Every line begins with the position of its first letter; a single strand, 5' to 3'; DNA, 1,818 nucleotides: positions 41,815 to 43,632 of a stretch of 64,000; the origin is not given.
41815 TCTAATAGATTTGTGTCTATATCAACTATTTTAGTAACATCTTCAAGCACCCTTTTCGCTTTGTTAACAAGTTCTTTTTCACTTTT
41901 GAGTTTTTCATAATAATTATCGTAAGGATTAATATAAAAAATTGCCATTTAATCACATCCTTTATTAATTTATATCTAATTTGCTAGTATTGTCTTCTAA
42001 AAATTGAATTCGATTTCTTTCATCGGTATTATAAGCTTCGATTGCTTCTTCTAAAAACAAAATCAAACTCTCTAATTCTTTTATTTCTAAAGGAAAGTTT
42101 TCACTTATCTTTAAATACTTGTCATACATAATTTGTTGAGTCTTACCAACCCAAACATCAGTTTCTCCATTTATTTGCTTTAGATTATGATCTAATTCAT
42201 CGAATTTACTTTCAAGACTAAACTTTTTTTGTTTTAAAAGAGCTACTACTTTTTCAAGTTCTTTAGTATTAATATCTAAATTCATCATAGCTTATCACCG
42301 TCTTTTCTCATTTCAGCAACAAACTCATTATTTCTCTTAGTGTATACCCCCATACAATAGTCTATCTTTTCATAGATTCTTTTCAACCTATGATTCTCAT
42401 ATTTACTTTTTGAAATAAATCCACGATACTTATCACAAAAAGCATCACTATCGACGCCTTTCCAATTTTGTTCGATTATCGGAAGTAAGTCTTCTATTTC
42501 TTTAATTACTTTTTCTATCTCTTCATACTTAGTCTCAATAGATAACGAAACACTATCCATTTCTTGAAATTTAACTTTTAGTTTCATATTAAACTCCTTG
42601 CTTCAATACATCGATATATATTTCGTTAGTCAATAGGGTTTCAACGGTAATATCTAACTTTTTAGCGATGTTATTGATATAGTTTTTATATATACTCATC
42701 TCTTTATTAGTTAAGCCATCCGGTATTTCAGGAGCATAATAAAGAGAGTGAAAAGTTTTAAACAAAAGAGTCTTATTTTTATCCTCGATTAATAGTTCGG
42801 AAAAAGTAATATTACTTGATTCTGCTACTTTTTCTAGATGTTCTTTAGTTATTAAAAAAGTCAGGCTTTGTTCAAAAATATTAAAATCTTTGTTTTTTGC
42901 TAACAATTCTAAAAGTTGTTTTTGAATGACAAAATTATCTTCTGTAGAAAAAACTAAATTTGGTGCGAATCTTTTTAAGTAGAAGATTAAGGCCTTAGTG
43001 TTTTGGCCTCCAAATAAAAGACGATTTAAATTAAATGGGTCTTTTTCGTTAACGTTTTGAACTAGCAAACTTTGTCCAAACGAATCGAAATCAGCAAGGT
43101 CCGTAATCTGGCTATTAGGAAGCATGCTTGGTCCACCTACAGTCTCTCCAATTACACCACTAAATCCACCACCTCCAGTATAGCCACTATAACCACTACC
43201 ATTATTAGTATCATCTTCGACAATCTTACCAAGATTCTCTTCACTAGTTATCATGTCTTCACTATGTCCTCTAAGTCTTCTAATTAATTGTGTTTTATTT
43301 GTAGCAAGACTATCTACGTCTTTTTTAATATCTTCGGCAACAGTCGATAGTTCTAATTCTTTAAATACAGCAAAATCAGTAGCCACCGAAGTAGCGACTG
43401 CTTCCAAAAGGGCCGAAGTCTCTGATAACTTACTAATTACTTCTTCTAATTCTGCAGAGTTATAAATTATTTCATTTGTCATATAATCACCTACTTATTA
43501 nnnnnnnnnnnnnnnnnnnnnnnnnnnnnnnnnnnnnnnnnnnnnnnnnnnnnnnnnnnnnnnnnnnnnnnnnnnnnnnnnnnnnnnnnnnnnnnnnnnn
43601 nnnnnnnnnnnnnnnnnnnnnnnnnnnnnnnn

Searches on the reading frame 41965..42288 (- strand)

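Call 3: search_protein_families(library=pfam, proteins=[window:41965-42288:-], max_evalue=0.1)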
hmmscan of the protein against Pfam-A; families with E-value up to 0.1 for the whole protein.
window:41965-42288:- (107 aa): 3 families
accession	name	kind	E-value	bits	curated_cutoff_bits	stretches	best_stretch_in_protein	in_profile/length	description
PF16888.10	YwqH-like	-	0.0011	19.6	33.7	1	9-98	20-112/123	YwqH-like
PF15070.11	GOLGA2L5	-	0.015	14.6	29.2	0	9-45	418-454/520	Putative golgin subfamily A member 2-like protein 5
PF06013.18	WXG100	-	0.022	15.5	27.3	1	4-86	2-81/86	Proteins of 100 residues with WXG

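Call 4: search_protein_families(library=ncbifam, proteins=[window:41965-42288:-], max_evalue=0.1)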
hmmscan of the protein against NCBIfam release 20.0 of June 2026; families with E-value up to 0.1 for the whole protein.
window:41965-42288:- (107 aa): 3 families
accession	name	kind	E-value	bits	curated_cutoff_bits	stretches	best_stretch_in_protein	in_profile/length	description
NF035934.1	ESAT6_2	subfamily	0.00013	22.2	100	1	3-91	2-87/96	pore-forming ESAT-6 family protein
NF002244.0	PRK01156.1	equivalog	0.00055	18.1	847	1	7-98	417-507/895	DNA double-strand break repair ATPase Rad50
TIGR03930.1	WXG100_ESAT6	subfamily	0.034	14.3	44.85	1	5-91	3-86/90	WXG100 family type VII secretion target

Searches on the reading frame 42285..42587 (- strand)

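Call 3: search_protein_families(library=pfam, proteins=[window:42285-42587:-], max_evalue=0.1)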
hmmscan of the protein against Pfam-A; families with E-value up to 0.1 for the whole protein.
window:42285-42587:- (100 aa): 4 families
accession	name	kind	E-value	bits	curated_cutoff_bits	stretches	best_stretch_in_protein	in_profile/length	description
PF06013.18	WXG100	-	4.9e-05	24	27.3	1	3-63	2-62/86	Proteins of 100 residues with WXG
PF05256.17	UPF0223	-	0.0027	18.5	25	1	15-74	6-64/86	Uncharacterised protein family (UPF0223)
PF17045.10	CEP63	-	0.014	15.6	33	1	2-76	36-101/263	Centrosomal protein of 63 kDa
PF16264.11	SatD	-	0.057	13.5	29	1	11-85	120-191/211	SatD family (SatD)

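Call 4: search_protein_families(library=ncbifam, proteins=[window:42285-42587:-], max_evalue=0.1)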
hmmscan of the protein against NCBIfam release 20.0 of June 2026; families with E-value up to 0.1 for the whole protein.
window:42285-42587:- (100 aa): 4 families
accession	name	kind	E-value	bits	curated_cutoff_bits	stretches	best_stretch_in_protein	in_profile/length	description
TIGR03930.1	WXG100_ESAT6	subfamily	7.3e-06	26.1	44.85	1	3-87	2-86/90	WXG100 family type VII secretion target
NF003353.0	PRK04387.1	equivalog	0.027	14.9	90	1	21-75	15-68/92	hypothetical protein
NF045501.1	HUGP_GUXX-star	exception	0.044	13.3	325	1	49-96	138-184/236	HUGP/GUXX-star fusion selenoprotein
NF035934.1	ESAT6_2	subfamily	0.061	13.5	100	1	2-66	2-64/96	pore-forming ESAT-6 family protein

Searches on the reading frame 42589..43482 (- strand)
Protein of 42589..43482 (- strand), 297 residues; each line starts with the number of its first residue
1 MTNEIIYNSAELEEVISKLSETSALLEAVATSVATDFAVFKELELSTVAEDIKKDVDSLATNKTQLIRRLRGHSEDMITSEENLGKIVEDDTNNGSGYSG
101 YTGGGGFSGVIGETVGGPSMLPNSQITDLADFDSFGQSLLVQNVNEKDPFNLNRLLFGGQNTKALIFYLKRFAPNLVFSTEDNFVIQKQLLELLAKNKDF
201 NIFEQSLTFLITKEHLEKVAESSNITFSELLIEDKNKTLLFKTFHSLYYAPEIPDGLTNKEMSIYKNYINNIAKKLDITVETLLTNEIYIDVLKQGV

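Call 3: search_protein_families(library=pfam, proteins=[window:42589-43482:-], max_evalue=0.1)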
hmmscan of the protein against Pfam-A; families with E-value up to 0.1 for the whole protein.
window:42589-43482:- (297 aa): 1 family
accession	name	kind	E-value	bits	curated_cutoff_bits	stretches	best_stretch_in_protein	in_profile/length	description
PF17279.8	DUF5344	-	0.072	14.1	27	0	13-75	9-71/87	Family of unknown function (DUF5344)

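Call 4: search_protein_families(library=ncbifam, proteins=[window:42589-43482:-], max_evalue=0.1)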
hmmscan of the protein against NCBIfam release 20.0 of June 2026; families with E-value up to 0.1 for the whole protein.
window:42589-43482:- (297 aa): 0 families
